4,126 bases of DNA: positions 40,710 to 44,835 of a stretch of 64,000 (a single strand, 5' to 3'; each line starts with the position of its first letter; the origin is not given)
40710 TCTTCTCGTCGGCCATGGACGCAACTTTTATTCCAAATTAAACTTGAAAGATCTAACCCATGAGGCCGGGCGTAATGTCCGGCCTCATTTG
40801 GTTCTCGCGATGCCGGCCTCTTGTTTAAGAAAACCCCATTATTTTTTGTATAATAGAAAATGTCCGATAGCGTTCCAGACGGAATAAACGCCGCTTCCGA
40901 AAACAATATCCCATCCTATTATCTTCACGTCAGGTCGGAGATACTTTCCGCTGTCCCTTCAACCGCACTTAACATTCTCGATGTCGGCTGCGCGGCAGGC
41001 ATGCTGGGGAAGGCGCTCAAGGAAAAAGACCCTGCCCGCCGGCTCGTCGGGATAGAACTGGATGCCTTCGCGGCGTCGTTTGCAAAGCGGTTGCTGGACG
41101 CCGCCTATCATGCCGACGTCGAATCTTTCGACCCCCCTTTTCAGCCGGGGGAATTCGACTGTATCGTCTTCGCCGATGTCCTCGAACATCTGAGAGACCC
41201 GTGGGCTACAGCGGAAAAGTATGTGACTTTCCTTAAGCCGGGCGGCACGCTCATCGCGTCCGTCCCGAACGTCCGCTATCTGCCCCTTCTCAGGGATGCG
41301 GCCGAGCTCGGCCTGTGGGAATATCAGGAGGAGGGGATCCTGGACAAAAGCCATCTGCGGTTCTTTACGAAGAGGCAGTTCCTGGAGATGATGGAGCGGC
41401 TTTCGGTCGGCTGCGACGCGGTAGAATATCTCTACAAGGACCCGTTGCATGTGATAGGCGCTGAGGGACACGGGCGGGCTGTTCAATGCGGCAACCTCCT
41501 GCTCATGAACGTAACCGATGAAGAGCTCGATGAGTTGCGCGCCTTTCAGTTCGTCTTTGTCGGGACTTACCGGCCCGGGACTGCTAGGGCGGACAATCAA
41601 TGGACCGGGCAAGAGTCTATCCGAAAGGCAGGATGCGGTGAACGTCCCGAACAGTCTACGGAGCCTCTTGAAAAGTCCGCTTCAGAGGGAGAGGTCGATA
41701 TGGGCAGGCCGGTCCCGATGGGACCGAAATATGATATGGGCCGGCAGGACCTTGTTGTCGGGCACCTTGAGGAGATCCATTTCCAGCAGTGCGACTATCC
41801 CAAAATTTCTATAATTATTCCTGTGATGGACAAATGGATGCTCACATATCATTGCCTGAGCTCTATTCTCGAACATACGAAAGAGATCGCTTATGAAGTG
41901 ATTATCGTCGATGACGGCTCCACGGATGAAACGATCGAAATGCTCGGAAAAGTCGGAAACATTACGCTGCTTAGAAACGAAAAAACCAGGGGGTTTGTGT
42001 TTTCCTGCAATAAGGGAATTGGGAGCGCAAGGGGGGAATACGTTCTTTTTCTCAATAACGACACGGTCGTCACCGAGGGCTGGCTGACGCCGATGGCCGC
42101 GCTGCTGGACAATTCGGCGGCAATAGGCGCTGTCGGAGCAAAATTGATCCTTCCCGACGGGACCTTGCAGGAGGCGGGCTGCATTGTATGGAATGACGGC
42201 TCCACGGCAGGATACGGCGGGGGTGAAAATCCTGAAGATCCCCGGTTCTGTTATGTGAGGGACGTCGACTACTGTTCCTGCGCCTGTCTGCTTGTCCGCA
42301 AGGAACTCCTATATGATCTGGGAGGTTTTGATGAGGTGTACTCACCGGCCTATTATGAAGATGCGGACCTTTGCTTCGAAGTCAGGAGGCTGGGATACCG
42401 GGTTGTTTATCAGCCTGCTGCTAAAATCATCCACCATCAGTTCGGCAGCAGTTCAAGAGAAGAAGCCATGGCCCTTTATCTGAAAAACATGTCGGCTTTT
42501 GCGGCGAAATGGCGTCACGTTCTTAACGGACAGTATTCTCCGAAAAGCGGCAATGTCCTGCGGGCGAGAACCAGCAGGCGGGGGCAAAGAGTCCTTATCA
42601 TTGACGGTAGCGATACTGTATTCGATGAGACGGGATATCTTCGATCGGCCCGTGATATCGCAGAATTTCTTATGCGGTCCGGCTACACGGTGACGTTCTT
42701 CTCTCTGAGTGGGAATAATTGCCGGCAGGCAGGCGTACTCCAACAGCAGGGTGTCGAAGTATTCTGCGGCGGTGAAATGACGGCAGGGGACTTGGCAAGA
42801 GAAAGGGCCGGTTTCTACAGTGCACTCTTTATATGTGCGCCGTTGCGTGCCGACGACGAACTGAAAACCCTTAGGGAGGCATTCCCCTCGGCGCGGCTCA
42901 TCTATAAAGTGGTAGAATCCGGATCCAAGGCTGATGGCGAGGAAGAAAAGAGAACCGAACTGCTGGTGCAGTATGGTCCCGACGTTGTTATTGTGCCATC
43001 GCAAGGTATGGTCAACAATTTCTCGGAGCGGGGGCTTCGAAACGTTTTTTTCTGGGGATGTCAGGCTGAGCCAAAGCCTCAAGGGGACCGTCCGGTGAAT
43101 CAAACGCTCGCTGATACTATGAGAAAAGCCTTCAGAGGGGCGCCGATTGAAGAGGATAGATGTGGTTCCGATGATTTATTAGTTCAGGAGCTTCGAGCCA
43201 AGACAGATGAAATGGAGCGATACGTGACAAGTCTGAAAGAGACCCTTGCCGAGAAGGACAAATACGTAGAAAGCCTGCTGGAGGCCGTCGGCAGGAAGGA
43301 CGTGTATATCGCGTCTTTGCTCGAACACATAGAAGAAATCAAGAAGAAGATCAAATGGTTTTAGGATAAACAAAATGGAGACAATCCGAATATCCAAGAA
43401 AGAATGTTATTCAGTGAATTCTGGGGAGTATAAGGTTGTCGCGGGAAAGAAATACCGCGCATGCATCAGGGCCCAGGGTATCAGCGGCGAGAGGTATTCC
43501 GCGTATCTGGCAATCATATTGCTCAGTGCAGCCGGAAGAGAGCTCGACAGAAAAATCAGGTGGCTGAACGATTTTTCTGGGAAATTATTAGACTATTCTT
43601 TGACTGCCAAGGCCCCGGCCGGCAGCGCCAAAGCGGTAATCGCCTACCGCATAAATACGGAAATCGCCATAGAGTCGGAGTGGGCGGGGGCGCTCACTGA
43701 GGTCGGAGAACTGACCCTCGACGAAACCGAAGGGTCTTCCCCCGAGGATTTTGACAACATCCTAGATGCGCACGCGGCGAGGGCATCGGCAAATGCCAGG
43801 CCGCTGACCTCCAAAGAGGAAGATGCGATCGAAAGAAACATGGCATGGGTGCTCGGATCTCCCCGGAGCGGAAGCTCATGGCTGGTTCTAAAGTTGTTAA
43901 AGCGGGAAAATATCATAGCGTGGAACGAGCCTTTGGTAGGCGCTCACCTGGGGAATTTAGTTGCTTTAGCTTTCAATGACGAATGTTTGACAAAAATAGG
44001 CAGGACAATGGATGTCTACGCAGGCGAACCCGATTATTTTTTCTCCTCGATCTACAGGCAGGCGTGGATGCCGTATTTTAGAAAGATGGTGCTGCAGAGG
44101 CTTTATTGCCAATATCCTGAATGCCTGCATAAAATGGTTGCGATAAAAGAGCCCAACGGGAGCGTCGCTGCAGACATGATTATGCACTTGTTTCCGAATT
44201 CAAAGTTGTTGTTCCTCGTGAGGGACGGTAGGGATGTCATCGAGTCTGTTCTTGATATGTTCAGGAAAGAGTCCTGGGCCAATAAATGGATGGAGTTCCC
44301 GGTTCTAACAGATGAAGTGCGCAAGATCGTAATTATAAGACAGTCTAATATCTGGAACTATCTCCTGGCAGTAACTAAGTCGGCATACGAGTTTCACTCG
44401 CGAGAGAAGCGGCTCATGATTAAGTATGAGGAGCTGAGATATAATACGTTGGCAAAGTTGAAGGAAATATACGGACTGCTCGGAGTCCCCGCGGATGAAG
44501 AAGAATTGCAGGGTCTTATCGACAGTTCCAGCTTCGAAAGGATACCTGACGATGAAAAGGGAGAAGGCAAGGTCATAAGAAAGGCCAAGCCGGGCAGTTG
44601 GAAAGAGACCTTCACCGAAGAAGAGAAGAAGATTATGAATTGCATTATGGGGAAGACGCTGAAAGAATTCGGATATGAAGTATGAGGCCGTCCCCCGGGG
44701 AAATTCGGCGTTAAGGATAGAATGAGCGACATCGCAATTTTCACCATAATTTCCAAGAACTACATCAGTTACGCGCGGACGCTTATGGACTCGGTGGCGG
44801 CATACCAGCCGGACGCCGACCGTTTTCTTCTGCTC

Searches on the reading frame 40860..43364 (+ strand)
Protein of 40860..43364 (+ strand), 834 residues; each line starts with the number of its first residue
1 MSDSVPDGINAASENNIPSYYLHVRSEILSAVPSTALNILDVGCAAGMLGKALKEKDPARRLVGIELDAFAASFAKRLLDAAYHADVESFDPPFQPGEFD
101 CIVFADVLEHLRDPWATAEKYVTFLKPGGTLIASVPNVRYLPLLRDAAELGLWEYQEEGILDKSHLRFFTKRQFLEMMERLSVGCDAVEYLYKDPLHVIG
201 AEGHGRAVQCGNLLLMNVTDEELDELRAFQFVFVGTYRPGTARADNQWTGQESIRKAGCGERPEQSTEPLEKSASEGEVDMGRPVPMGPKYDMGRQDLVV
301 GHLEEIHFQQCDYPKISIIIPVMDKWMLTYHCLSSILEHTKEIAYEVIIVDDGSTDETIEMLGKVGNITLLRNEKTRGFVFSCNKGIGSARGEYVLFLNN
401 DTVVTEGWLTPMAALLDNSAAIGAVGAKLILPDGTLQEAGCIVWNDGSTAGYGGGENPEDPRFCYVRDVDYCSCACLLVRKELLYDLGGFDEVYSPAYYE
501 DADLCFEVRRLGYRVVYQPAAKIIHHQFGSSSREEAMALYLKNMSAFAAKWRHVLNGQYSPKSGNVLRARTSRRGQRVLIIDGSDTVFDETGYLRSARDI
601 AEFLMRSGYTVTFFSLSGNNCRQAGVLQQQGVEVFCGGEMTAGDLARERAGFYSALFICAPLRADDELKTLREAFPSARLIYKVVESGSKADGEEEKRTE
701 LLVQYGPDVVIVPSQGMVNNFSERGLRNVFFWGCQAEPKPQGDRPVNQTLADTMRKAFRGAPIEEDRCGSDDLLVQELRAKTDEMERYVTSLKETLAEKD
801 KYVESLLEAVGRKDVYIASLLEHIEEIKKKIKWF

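Call 10: search_protein_families(library=pfam, proteins=[window:40860-43364:+], max_evalue=0.001)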
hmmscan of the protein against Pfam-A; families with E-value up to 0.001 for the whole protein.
window:40860-43364:+ (834 aa): 12 families
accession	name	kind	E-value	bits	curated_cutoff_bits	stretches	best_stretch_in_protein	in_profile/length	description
PF00535.33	Glycos_transf_2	-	6e-23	82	23.3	1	317-427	1-114/168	Glycosyl transferase family 2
PF13489.12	Methyltransf_23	-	2.1e-15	57.3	27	1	33-180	20-156/164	Methyltransferase domain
PF13641.12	Glyco_tranf_2_3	-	1e-12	49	27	1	314-532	1-217/230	Glycosyltransferase like family 2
PF08242.18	Methyltransf_12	-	3.7e-12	47.3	30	1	40-131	1-98/98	Methyltransferase domain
PF08241.18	Methyltransf_11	-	5.5e-12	46.6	21.2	1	40-132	1-94/95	Methyltransferase domain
PF10111.15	Glyco_tranf_2_2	-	2.2e-10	40.9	27.3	1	332-522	15-212/276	Glycosyltransferase like family 2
PF13649.12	Methyltransf_25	-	9.2e-10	39.5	27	1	39-129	1-97/97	Methyltransferase domain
PF13847.12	Methyltransf_31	-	1.8e-09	37.9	27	1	36-138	4-115/145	Methyltransferase domain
PF05175.20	MTS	-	4.4e-05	23.6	23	1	30-85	25-81/170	Methyltransferase small domain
PF13632.12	Glyco_trans_2_3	-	0.00023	21.5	27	0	473-544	73-129/198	Glycosyl transferase family group 2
PF13704.12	Glyco_tranf_2_4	-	0.00042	21.2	27.5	0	331-376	5-51/98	Glycosyl transferase family 2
PF13712.12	Glyco_tranf_2_5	-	0.00047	20.4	27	0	383-526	45-190/210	Glycosyltransferase like family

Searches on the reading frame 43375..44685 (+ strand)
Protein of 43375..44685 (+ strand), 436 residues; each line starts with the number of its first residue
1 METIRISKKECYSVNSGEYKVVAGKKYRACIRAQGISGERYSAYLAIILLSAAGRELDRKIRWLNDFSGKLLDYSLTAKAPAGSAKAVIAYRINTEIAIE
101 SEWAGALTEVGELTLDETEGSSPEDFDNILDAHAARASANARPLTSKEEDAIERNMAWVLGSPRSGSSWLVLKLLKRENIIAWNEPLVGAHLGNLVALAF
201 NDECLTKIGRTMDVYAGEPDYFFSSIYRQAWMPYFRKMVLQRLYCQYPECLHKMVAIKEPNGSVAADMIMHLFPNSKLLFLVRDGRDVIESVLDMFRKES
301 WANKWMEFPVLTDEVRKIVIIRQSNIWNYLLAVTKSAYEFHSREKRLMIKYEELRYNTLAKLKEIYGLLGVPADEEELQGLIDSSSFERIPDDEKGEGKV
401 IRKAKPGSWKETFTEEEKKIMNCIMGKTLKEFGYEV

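Call 10: search_protein_families(library=pfam, proteins=[window:43375-44685:+], max_evalue=0.001)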
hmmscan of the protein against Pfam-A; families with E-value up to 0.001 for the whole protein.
window:43375-44685:+ (436 aa): 2 families
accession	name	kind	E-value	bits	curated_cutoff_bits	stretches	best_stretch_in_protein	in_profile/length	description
PF00685.33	Sulfotransfer_1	-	8.2e-15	55.3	22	1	158-433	5-255/255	Sulfotransferase domain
PF13469.12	Sulfotransfer_3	-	2.3e-13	51.3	27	1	159-374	4-215/216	Sulfotransferase family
